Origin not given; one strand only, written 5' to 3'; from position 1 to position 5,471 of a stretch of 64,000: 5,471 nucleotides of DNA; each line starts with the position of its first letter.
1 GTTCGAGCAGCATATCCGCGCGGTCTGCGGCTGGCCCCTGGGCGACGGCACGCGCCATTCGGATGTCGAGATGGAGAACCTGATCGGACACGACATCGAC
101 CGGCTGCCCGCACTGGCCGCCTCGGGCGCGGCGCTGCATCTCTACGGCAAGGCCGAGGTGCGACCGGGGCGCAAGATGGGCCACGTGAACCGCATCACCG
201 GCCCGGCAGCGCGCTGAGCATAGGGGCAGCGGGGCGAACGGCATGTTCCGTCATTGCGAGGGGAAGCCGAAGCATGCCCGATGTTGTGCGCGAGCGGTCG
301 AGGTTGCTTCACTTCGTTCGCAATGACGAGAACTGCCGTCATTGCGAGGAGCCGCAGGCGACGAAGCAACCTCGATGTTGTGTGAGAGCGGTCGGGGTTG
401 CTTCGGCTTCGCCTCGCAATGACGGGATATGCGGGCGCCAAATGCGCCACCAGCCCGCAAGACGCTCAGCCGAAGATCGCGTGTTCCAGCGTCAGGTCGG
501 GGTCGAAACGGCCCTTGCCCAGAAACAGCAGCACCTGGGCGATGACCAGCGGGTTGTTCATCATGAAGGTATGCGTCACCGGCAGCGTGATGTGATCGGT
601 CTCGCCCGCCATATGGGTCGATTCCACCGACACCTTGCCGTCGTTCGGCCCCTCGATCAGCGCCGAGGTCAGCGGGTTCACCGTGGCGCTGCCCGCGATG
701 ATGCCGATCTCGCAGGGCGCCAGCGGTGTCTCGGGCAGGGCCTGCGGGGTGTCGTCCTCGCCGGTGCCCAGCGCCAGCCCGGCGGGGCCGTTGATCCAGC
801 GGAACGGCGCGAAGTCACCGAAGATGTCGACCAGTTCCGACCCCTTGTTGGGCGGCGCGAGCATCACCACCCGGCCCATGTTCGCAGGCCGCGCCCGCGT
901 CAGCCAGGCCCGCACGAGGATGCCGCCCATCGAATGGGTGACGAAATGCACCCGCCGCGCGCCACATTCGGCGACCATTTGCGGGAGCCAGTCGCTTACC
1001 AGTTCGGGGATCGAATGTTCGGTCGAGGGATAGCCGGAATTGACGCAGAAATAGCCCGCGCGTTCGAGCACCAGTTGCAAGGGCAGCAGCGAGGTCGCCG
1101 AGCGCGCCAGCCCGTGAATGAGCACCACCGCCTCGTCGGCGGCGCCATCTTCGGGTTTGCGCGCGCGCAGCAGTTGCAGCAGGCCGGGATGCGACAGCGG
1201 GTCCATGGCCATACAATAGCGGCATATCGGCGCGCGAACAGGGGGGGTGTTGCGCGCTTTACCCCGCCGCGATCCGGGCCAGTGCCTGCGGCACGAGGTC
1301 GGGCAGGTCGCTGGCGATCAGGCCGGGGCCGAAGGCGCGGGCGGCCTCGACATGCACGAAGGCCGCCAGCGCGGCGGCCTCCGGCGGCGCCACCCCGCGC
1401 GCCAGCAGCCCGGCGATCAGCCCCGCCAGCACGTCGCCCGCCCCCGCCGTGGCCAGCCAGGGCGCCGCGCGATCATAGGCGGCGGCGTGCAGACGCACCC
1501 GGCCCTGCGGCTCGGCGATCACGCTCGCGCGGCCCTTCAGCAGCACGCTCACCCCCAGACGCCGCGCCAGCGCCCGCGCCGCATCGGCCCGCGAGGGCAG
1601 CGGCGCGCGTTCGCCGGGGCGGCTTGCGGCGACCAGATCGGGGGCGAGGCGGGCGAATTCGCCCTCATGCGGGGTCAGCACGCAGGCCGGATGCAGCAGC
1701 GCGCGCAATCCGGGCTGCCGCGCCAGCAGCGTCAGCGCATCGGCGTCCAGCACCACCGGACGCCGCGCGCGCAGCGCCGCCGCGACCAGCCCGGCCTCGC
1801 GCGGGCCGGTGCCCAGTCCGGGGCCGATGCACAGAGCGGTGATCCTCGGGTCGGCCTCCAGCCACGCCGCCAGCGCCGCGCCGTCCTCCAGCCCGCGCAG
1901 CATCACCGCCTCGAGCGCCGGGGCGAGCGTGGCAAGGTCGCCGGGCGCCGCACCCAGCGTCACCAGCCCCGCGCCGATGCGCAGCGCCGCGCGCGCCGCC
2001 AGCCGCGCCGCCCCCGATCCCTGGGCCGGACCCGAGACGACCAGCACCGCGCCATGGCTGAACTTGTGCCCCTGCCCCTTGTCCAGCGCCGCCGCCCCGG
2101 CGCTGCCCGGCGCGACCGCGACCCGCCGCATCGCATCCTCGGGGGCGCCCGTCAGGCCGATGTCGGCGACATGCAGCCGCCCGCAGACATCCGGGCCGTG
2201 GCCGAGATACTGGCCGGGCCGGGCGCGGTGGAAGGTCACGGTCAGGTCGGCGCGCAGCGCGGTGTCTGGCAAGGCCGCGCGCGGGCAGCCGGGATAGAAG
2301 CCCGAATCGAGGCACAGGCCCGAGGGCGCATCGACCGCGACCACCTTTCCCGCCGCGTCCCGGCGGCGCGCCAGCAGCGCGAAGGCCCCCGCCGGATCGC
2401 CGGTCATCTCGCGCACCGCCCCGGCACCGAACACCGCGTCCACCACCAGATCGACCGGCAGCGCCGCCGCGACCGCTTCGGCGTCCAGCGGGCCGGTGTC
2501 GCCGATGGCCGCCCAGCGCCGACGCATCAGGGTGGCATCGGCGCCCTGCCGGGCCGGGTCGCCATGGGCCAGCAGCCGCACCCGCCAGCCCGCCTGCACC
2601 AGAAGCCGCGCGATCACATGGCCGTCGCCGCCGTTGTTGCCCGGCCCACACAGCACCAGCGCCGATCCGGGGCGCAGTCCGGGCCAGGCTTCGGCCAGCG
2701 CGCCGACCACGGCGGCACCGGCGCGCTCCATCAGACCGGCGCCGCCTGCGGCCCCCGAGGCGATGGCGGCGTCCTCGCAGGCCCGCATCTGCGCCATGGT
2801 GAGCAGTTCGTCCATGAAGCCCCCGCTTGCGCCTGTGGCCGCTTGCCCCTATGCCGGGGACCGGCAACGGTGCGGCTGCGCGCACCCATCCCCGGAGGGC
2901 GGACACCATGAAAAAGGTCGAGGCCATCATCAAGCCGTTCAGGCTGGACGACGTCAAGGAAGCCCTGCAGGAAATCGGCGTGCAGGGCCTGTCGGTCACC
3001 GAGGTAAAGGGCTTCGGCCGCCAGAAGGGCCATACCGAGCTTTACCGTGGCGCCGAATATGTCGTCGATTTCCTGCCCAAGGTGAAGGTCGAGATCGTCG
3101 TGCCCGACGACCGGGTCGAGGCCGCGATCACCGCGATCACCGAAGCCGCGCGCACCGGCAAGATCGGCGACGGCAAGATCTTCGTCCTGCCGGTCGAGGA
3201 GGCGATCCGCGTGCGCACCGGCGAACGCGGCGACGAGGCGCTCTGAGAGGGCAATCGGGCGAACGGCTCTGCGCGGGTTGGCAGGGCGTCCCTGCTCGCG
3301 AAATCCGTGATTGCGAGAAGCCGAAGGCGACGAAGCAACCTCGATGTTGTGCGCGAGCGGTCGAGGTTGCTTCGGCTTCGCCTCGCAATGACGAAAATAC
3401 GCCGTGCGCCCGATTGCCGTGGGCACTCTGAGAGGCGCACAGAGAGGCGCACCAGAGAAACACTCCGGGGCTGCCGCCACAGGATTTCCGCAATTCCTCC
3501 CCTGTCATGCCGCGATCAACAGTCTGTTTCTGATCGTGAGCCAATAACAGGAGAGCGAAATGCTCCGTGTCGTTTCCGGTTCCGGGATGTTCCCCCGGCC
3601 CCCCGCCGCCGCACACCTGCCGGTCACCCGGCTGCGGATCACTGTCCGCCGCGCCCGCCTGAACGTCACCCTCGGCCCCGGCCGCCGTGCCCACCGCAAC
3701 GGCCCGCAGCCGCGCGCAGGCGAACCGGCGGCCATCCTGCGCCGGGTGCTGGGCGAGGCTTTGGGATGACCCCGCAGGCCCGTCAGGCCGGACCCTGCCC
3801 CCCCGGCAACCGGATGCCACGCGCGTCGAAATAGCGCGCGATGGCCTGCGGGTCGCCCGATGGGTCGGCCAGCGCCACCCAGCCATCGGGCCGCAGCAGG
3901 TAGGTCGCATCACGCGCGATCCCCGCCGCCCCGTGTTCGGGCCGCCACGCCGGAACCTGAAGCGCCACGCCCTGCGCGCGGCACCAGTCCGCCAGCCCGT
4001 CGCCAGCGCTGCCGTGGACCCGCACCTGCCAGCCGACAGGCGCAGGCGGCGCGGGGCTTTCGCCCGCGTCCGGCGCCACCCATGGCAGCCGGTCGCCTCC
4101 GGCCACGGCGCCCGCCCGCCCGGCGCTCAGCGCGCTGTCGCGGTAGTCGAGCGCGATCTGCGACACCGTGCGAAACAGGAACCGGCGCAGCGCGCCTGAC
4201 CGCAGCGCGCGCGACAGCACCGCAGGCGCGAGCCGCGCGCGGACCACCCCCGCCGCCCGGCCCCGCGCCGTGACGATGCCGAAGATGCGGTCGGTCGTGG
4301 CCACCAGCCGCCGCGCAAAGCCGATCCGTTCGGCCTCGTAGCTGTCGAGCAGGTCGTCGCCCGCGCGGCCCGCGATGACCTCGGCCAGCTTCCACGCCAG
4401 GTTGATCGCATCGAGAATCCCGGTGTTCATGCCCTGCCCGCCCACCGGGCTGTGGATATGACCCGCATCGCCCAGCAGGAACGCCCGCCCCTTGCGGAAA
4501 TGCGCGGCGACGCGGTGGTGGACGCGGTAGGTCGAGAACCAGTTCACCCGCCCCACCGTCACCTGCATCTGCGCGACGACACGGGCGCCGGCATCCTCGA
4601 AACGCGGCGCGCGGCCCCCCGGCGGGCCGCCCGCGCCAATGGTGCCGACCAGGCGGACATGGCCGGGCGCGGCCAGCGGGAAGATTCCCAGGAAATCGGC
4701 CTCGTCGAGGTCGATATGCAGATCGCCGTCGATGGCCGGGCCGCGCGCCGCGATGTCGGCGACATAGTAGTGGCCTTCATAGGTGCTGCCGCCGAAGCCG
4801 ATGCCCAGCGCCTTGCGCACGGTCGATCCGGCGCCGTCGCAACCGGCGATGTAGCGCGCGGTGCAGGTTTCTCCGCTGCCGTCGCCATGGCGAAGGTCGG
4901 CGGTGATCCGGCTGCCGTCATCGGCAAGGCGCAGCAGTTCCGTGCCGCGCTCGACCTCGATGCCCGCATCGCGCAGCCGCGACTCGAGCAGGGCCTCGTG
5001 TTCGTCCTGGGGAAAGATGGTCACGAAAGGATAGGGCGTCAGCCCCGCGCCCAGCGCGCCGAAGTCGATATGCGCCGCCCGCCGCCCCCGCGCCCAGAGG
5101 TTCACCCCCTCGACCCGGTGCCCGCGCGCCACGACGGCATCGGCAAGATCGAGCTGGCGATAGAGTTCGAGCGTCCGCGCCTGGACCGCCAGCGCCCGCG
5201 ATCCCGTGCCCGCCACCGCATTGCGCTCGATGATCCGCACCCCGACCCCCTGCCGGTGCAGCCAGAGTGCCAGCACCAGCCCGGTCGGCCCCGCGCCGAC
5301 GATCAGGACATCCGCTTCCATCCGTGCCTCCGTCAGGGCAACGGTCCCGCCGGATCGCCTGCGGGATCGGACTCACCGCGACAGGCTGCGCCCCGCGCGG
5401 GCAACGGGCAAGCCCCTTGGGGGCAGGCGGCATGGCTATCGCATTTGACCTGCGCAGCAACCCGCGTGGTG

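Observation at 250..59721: Very abundant ~86-bp nested-palindrome element with modular loops and arms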

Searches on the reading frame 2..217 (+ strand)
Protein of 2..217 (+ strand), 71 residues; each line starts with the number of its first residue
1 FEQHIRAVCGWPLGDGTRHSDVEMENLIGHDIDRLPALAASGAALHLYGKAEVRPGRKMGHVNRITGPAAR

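Call 24: search_protein_families(library=pfam, proteins=[window:2-217:+])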
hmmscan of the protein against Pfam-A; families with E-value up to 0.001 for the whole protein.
window:2-217:+ (71 aa): 1 family
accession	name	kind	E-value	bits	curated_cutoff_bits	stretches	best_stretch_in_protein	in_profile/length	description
PF17769.7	PurK_C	-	7.5e-15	54.8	22.6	1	24-65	3-46/56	Phosphoribosylaminoimidazole carboxylase C-terminal domain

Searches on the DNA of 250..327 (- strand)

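Call 97: build_rna_model(alignment_id=A1)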
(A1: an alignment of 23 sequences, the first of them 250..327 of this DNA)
Model R1 built from alignment A1 (23 sequences, 93 columns); structure: RNAalifold consensus.
model positions 86; base pairs 25; branch points 2; effective number of sequences 1.43; information 0.661 bits per position. Calibrated on 0.2 Mb of random sequence (short: E-values are rough).
structure used (alignment columns):
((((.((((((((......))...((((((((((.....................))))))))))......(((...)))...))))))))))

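Call 98: search_with_rna_model(model_id=R1, source=window, filters=off, max_evalue=1)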
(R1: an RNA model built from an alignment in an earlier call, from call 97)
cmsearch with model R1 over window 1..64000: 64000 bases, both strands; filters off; matches with E-value up to 1: 70.
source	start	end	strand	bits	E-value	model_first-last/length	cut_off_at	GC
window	31725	31810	+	112.1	3.8e-26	1-86/86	no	0.65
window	40941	41026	+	111.3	5.9e-26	1-86/86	no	0.65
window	35009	35095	+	110.6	9e-26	1-86/86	no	0.64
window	6975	7060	-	109.7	1.5e-25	1-86/86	no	0.59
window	12037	12123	-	109.5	1.7e-25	1-86/86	no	0.63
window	338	423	-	109.4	1.8e-25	1-86/86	no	0.62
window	34811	34897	+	109.1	2.2e-25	1-86/86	no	0.63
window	59538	59624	+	107.4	5.8e-25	1-86/86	no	0.6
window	49376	49462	+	106.2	1.2e-24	1-86/86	no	0.61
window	3307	3392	-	104.6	3e-24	1-86/86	no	0.6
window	25746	25831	-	104.5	3.2e-24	1-86/86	no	0.59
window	49281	49364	+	103.3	6.5e-24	1-86/86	no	0.63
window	49474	49559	+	103.2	6.7e-24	1-86/86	no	0.64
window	5650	5737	+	101.1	2.3e-23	1-86/86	no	0.66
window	31112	31197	+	100.3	3.6e-23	1-86/86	no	0.63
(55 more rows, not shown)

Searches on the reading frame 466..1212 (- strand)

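Call 24: search_protein_families(library=pfam, proteins=[window:466-1212:-])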
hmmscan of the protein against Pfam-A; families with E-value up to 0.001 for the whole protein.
window:466-1212:- (248 aa): 4 families
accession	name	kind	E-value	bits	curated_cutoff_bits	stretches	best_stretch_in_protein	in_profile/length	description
PF12697.13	Abhydrolase_6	-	2.7e-08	35.2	26.3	1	29-149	1-110/217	Alpha/beta hydrolase family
PF00561.26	Abhydrolase_1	-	4e-07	30.4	25.8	1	28-144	2-128/245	alpha/beta hydrolase fold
PF12146.15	Hydrolase_4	-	0.0003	20.6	27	0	28-126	6-115/239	Serine aminopeptidase, S33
PF06821.19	Ser_hydrolase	-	0.00094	19.6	22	0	73-123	40-93/172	Serine hydrolase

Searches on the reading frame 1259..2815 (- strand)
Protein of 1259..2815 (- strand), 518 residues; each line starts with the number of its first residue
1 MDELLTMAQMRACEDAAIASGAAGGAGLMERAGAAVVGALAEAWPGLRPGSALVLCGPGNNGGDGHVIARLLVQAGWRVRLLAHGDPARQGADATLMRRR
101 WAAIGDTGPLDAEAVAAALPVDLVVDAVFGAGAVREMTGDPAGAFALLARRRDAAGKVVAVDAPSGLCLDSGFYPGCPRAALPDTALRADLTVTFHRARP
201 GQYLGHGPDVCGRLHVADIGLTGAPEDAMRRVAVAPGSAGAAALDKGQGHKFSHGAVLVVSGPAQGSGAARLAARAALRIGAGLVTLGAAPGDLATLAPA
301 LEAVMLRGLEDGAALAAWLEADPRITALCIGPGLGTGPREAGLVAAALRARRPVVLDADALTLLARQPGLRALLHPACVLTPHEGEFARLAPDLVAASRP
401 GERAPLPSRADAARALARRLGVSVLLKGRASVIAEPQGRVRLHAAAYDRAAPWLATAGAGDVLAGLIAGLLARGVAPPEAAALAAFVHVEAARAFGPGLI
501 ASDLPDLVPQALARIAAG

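Call 24: search_protein_families(library=pfam, proteins=[window:1259-2815:-])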
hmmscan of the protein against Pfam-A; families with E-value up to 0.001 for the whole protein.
window:1259-2815:- (518 aa): 2 families
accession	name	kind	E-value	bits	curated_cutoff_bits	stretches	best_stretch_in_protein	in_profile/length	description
PF01256.23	Carb_kinase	-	1.5e-49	169.1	27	1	257-495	1-223/242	NAD(P)H-hydrate dehydratase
PF03853.21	YjeF_N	-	1.5e-28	100.3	24.9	1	27-201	3-169/169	YjeF-related protein N-terminus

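Call 29: find_encoding_contigs(protein=window:1259-2815:-, flank=10000, max_places=5)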
Protein window:1259-2815:- (518 aa): 1 contig read that carries it; 1 place shown.
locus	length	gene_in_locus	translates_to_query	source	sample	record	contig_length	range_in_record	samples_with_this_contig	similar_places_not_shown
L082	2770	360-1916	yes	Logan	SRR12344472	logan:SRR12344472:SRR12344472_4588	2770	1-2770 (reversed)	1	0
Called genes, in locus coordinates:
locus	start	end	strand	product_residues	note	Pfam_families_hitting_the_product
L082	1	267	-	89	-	?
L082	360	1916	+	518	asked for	PF03853:YjeF_N, PF01256:Carb_kinase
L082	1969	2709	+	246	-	PF00561:Abhydrolase_1 (weak), PF12697:Abhydrolase_6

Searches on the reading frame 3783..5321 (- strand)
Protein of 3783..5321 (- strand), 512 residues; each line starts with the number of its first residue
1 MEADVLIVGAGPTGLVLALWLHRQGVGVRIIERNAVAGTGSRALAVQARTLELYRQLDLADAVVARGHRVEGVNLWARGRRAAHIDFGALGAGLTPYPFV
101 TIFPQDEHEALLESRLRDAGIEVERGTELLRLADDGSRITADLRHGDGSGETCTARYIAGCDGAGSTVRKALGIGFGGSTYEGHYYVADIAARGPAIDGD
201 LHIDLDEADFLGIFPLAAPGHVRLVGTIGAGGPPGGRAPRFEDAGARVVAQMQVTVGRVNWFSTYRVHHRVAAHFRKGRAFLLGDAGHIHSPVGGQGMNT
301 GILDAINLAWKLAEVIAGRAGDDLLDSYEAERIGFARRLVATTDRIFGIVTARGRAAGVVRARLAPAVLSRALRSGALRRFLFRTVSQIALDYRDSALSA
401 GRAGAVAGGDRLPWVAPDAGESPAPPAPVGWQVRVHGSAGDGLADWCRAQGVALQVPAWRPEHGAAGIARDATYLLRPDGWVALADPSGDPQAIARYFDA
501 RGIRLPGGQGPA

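Call 24: search_protein_families(library=pfam, proteins=[window:3783-5321:-])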
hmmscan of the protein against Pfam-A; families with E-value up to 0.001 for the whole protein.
window:3783-5321:- (512 aa): 7 families
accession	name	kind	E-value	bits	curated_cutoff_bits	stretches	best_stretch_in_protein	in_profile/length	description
PF01494.25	FAD_binding_3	-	6.8e-80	269.3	22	1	2-341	1-347/349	FAD binding domain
PF01266.30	DAO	-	4.4e-06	26.9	27.9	1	4-147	1-142/353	FAD dependent oxidoreductase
PF07992.20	Pyr_redox_2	-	2e-05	24.6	26.1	0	3-35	143-175/291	Pyridine nucleotide-disulphide oxidoreductase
PF01946.23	Thi4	-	4.5e-05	23.2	26.2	1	1-41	16-57/235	Thi4 family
PF12831.13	FAD_oxidored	-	9.7e-05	22.3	27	1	4-168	1-150/416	FAD dependent oxidoreductase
PF13450.12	NAD_binding_8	-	0.00014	22.5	21.9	1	7-39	1-33/68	NAD(P)-binding Rossmann-like domain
PF00070.33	Pyr_redox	-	0.00022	22.1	22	0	5-35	2-32/82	Pyridine nucleotide-disulphide oxidoreductase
